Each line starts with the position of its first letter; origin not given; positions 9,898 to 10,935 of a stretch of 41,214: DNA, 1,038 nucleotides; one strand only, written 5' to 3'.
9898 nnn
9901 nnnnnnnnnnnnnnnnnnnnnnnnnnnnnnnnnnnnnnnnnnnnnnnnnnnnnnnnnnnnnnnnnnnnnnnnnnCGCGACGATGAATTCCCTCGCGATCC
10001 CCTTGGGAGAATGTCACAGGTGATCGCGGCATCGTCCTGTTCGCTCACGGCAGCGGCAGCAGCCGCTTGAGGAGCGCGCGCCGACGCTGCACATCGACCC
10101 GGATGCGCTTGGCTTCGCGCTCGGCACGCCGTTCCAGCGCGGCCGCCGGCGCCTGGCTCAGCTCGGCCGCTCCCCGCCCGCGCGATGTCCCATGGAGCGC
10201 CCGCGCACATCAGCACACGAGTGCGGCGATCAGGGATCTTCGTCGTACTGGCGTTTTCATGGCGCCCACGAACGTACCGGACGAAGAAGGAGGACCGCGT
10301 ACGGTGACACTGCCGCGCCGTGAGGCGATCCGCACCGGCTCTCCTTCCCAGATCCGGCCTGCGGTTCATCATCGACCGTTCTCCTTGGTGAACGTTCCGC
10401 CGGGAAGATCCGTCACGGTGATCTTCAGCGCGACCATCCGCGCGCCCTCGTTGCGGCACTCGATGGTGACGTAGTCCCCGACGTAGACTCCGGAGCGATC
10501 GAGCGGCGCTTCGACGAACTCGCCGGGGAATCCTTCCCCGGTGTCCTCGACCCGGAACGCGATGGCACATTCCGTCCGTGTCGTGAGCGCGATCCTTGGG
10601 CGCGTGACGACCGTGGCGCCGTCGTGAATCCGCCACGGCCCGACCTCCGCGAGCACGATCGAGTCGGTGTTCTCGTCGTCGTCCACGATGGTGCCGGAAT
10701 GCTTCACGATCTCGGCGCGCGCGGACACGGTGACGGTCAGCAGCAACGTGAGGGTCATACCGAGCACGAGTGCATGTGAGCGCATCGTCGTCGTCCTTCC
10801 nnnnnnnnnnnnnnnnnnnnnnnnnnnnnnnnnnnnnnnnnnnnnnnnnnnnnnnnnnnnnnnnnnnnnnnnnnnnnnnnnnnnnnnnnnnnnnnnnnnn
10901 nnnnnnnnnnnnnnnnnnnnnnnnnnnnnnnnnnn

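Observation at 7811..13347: Duplicated promoter-PRTase-esterase-DLH operon with reciprocal deletional decay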

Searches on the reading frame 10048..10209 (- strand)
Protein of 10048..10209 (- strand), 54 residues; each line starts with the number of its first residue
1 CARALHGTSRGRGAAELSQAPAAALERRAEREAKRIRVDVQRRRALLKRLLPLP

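Call 62: search_protein_families(library=pfam, proteins=[window:10048-10209:-], max_evalue=5)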
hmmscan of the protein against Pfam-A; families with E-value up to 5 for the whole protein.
seq(54 aa): 0 families

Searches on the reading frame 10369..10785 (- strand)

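Call 14: search_protein_families(library=pfam, proteins=[window:10369-10785:-], max_evalue=0.01)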
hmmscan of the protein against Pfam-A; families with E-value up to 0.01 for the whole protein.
window:10369-10785:- (138 aa): 0 families

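Call 62: search_protein_families(library=pfam, proteins=[window:10369-10785:-], max_evalue=5)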
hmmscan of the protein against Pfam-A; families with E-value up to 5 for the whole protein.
window:10369-10785:- (138 aa): 1 family
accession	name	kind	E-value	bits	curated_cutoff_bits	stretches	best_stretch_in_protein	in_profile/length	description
PF02518.31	HATPase_c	-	0.086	13.7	26.4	1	64-97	28-63/111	Histidine kinase-, DNA gyrase B-, and HSP90-like ATPase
